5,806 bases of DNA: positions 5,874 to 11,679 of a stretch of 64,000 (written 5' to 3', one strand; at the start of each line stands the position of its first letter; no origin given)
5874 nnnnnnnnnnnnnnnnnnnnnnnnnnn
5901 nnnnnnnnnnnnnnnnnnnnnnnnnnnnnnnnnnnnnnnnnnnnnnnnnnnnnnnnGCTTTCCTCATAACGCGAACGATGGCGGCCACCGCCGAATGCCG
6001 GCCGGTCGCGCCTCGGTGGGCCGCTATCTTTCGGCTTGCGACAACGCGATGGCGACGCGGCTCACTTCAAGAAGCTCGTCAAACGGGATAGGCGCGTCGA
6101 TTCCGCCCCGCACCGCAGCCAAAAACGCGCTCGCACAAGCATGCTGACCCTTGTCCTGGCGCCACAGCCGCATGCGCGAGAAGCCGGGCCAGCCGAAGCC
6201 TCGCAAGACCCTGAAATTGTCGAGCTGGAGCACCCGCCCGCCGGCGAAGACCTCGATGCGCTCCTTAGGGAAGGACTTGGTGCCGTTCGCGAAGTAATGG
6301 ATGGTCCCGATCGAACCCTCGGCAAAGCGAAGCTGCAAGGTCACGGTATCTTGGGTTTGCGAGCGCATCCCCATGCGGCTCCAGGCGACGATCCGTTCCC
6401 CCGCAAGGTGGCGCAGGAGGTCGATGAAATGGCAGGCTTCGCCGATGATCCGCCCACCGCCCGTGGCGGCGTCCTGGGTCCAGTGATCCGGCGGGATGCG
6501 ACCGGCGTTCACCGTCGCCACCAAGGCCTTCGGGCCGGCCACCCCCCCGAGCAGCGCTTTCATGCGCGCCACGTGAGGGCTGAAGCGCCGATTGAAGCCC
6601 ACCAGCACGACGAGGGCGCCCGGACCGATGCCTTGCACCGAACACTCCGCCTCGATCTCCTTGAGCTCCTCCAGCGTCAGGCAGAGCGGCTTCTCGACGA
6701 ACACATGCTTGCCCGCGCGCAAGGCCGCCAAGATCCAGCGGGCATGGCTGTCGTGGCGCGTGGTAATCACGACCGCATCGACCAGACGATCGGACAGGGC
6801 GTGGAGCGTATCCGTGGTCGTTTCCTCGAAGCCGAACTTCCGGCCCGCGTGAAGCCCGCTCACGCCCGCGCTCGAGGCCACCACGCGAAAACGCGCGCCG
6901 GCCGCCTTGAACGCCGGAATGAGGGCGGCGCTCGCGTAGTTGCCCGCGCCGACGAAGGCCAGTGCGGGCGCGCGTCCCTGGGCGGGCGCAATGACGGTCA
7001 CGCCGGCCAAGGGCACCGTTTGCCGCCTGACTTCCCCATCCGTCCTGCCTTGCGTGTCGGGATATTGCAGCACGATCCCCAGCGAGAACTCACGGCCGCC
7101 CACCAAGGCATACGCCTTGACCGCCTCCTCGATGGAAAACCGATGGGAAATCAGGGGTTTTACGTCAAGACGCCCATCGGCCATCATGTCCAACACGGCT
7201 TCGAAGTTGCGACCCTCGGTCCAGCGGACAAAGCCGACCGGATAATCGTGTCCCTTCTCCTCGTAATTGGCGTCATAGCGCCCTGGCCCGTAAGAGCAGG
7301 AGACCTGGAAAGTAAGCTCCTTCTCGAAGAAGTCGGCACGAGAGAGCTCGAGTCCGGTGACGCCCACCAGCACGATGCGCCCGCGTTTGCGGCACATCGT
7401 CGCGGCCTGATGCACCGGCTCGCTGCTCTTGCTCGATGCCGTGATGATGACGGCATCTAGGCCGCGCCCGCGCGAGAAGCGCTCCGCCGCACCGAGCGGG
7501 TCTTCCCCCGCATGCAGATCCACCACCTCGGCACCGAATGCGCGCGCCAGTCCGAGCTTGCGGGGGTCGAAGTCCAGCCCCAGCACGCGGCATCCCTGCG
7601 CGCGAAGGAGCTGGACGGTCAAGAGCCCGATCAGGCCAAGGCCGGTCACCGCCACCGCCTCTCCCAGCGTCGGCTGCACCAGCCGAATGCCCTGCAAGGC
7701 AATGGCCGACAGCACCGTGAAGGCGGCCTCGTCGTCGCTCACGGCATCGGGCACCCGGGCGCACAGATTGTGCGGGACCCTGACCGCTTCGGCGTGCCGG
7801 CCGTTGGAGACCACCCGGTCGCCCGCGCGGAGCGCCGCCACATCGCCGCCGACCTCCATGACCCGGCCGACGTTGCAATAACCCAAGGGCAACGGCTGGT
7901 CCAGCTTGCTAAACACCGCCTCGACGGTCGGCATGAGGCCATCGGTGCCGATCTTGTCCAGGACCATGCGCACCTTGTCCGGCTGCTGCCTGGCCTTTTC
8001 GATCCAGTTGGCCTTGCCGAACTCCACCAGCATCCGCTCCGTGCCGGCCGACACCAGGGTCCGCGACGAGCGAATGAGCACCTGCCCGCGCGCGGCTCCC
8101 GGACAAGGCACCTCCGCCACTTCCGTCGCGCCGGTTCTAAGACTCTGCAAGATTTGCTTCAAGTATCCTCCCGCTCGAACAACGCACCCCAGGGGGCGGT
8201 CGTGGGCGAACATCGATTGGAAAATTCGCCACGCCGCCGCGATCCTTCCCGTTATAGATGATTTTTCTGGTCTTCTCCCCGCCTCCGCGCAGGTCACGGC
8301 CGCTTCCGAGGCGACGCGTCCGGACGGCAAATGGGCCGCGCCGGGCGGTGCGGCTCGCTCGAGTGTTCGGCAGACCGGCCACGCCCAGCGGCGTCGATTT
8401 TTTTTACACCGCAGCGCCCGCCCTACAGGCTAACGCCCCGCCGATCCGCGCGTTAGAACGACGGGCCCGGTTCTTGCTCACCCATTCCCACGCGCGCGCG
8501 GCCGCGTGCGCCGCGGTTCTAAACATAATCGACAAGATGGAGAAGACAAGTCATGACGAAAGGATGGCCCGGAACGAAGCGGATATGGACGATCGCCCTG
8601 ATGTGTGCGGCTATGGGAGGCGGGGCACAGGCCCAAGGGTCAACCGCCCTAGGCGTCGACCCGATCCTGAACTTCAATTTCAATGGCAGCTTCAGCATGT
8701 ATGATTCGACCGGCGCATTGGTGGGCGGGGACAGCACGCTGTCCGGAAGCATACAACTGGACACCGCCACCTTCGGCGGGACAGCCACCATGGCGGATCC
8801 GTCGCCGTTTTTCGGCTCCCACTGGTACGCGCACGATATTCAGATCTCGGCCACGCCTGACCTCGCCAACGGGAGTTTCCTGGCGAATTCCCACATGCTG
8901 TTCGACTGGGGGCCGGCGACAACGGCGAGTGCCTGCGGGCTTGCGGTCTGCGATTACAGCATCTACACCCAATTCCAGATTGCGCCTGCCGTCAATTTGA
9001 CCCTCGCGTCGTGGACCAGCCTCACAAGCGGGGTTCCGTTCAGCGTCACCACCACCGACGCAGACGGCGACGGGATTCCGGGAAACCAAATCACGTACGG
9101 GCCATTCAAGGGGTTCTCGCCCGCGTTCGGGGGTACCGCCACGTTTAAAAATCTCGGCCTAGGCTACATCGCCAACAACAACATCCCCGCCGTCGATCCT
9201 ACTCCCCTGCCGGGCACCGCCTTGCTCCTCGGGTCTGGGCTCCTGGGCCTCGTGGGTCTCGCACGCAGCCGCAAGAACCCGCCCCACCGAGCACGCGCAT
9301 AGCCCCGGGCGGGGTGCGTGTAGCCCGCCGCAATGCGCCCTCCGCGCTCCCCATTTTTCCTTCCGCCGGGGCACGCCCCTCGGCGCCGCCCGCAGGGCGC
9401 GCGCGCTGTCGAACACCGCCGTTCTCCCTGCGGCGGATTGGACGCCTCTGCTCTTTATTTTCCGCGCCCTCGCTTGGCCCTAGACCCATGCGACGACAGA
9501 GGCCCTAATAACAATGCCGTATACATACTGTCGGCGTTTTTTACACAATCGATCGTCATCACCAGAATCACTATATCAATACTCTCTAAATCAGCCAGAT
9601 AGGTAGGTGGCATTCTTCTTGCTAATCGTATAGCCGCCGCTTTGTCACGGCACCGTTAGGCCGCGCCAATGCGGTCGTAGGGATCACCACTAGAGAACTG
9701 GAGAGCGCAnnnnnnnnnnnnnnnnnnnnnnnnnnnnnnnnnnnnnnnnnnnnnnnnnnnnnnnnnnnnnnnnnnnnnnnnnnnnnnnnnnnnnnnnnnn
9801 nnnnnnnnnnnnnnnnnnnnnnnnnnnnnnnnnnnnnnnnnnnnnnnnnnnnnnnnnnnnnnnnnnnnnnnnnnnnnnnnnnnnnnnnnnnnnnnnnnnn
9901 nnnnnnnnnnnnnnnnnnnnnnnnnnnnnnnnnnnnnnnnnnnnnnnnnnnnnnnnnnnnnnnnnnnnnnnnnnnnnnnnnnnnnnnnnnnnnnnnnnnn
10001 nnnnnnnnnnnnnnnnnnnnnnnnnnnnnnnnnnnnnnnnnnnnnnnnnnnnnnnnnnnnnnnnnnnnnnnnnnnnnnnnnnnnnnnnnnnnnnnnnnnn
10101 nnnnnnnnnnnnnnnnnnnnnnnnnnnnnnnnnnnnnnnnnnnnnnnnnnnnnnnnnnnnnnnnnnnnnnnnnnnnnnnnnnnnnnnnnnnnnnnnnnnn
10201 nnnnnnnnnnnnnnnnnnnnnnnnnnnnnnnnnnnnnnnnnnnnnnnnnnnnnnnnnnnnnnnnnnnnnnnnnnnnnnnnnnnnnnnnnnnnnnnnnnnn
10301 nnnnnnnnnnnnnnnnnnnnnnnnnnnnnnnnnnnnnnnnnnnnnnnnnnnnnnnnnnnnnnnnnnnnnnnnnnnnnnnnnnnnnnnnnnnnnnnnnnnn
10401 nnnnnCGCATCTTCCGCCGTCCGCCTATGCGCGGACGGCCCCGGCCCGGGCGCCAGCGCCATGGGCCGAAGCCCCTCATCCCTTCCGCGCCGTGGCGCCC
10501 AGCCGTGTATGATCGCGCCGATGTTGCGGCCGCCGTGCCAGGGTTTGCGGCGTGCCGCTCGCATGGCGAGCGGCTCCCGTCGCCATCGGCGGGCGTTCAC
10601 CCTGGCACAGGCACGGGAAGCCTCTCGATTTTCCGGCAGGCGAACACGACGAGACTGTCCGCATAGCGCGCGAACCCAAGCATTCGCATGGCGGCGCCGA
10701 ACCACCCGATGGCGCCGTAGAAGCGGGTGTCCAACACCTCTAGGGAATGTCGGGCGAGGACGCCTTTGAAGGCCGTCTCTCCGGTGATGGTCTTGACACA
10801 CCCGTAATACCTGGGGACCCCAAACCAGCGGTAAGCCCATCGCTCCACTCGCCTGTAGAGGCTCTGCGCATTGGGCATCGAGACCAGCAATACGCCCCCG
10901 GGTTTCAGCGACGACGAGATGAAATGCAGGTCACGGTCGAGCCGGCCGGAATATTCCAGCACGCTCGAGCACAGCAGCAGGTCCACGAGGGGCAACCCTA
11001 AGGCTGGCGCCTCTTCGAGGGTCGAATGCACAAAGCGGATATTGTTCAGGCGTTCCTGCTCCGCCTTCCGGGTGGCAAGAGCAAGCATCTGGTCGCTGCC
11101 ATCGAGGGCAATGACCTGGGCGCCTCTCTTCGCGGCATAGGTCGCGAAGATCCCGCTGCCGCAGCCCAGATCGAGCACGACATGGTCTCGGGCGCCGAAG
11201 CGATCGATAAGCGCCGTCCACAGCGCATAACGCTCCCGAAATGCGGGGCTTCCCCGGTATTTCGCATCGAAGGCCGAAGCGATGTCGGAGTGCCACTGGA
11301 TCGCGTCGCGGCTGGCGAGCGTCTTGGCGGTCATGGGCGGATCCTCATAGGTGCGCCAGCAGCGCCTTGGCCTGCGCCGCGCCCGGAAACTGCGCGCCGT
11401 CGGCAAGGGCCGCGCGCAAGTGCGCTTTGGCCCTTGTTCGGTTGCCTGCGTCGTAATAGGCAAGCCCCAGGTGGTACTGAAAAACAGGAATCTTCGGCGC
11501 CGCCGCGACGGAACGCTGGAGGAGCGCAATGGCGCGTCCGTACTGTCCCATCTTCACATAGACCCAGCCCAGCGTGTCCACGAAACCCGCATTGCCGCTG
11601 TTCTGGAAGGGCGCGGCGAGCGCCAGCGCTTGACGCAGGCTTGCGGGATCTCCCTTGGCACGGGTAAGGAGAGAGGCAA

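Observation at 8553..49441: Exosortase EPS locus, a complete T2SS operon and C-terminally sorted cargo form one contiguous ~41 kb envelope supercluster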

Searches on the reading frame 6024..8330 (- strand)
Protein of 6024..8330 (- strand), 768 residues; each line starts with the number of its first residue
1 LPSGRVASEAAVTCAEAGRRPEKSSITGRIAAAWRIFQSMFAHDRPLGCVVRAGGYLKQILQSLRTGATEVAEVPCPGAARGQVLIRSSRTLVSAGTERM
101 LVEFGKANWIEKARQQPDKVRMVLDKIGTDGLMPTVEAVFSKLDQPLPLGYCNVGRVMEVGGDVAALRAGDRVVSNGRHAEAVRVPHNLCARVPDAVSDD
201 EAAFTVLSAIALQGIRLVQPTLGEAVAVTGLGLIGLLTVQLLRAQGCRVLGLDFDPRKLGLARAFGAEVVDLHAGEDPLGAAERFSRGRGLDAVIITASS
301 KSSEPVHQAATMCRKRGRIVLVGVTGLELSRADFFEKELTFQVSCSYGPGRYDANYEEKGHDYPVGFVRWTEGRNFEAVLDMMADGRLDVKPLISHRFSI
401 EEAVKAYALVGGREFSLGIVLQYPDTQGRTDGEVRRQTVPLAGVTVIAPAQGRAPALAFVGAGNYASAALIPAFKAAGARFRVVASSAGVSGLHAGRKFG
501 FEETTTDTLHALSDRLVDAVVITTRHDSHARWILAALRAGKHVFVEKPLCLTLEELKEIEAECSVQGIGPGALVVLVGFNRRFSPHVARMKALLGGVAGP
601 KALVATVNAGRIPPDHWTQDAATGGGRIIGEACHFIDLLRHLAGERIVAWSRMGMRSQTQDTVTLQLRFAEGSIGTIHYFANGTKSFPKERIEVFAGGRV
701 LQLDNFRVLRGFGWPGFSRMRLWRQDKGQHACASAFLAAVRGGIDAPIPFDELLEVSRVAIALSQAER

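Call 7: search_protein_families(library=ncbifam, proteins=[window:6024-8330:-], max_evalue=0.001)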
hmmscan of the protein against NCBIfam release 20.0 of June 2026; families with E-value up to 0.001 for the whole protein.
window:6024-8330:- (768 aa): 26 families (the best 25 are shown)
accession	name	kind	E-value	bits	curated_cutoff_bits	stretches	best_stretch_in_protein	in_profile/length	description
TIGR04380.1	myo_inos_iolG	equivalog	8.7e-24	84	355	1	477-696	25-245/330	inositol 2-dehydrogenase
TIGR00692.1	tdh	equivalog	3.1e-16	59.3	458.35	1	175-330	115-268/340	L-threonine 3-dehydrogenase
NF041097.1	keto_inos_dh_IolM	equivalog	2.1e-15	56.3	450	1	223-326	207-314/389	scyllo-inosose 3-dehydrogenase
NF003808.0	PRK05396.1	equivalog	3.6e-15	55.7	380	1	175-327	117-267/341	L-threonine 3-dehydrogenase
NF052479.1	LevoglcsnDh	equivalog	1.2e-14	53.9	650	1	483-645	40-204/386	levoglucosan dehydrogenase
TIGR03989.1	Rxyl_3153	subfamily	4.1e-13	49.3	440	1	219-340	183-304/370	NDMA-dependent alcohol dehydrogenase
NF041172.1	AcrlCoa_red_Thmprot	equivalog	1.1e-12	47.5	500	1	177-271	116-212/334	acryloyl-CoA reductase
NF007642.0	PRK10309.1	equivalog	4.8e-12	45.8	550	1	175-421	113-344/347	galactitol-1-phosphate 5-dehydrogenase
TIGR03451.1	mycoS_dep_FDH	equivalog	5e-12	45.3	512.9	1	218-408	172-344/358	S-(hydroxymethyl)mycothiol dehydrogenase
NF006940.0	PRK09422.1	equivalog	7.5e-12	44.8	344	1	177-325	115-262/338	alcohol dehydrogenase AdhP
NF008607.0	PRK11579.1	subfamily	8e-12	44.8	330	1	499-646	47-192/346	oxidoreductase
NF052679.1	InsChiInosDhIolG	equivalog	1.1e-11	44.4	540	1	509-643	59-185/343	bifunctional inositol 2-dehydrogenase/D-chiro-inositol 1-dehydrogenase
NF007375.0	PRK09880.1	equivalog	2.2e-11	43.1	469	1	176-327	123-270/344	L-idonate 5-dehydrogenase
NF040723.1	UDP-GlcNAcDh_Arch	equivalog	4.8e-11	42.7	450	1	511-678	55-214/302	UDP-N-acetylglucosamine 3-dehydrogenase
TIGR02824.1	quinone_pig3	subfamily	5.2e-11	42.1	296.8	1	154-327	66-242/325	putative NAD(P)H quinone oxidoreductase, PIG3 family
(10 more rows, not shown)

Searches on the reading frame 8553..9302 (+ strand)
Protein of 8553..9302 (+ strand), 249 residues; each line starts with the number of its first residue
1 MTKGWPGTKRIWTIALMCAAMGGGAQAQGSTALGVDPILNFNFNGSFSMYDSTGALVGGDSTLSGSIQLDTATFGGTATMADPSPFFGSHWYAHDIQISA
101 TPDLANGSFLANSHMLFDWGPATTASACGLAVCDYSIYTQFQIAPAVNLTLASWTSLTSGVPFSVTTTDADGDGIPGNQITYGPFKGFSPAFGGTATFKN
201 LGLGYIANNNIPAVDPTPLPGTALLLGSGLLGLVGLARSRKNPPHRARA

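Call 4: search_protein_families(library=ncbifam, proteins=[window:8553-9302:+], max_evalue=0.001)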
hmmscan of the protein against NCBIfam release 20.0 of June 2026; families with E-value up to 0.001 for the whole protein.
window:8553-9302:+ (249 aa): 0 families

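Call 11: search_protein_families(library=pfam, proteins=[window:8553-9302:+], max_evalue=0.01)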
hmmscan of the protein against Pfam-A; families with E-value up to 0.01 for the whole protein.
window:8553-9302:+ (249 aa): 0 families

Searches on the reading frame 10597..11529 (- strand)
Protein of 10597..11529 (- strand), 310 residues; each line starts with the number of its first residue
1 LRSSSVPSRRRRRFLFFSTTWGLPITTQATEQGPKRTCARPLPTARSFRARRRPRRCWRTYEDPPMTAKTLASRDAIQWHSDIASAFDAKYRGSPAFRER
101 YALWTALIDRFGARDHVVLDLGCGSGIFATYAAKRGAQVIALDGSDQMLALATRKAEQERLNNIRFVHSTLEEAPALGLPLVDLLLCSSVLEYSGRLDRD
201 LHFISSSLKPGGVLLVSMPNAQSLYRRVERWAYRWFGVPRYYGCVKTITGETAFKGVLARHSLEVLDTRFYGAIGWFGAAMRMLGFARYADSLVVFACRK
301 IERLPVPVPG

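Call 4: search_protein_families(library=ncbifam, proteins=[window:10597-11529:-], max_evalue=0.001)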
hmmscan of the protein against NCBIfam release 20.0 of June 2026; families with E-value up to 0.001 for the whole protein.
window:10597-11529:- (310 aa): 40 families (the best 25 are shown)
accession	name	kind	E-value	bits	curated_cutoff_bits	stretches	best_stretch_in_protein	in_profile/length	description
NF043040.1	corrin_prot_MT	hypoth_equivalog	5.6e-17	61.9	180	1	105-242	32-174/216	corrinoid protein-associated methyltransferase CpaM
TIGR01983.1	UbiG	equivalog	2.7e-15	56.3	102.95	1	115-220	50-155/228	bifunctional 2-polyprenyl-6-hydroxyphenol methylase/3-demethylubiquinol 3-O-methyltransferase UbiG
TIGR02072.1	BioC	equivalog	6.8e-15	55.5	184.95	1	109-225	25-141/244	malonyl-ACP O-methyltransferase BioC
NF008264.0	PRK11036.1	equivalog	9.1e-15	54.8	366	1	82-225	8-156/261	tRNA uridine 5-oxyacetic acid(34) methyltransferase CmoM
TIGR02021.1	BchM-ChlM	equivalog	7.5e-11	41.9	158.9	1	116-174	56-115/218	magnesium protoporphyrin IX methyltransferase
NF008823.0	PRK11873.1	subfamily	8e-11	41.9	263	1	116-228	79-194/272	arsenite methyltransferase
NF045667.1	MTase_DVU1556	equivalog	9.1e-10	38.3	155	1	114-217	22-120/213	DVU_1556 family methyltransferase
NF041820.1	daptide_MTase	equivalog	1.8e-09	37.4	175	1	112-222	34-148/243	daptide-type RiPP biosynthesis methyltransferase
NF011529.0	PRK14968.1-3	equivalog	3.2e-09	36.5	162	1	113-171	33-91/198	putative methyltransferase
NF009639.0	PRK13168.1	equivalog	2e-08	33.5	458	1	115-174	301-360/446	23S rRNA (uracil(1939)-C(5))-methyltransferase RlmD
NF007610.0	PRK10258.1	equivalog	2.4e-08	33.6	342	1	107-224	34-146/251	malonyl-ACP O-methyltransferase BioC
TIGR01934.1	MenG_MenH_UbiE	subfamily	3.6e-08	33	158.35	1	114-175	39-101/223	ubiquinone/menaquinone biosynthesis methyltransferase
NF001080.0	PRK00121.2-2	equivalog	8.5e-08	31.7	132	1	111-171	42-105/224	tRNA (guanosine(46)-N7)-methyltransferase TrmB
NF041537.1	ArsM_AhpD_UU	exception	9e-08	31.3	510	1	116-217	78-181/345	arsenite methyltransferase/AhpD domain selenoprotein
TIGR03534.1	RF_mod_PrmC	equivalog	1.5e-07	31.1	199.1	1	115-172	88-148/253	peptide chain release factor N(5)-glutamine methyltransferase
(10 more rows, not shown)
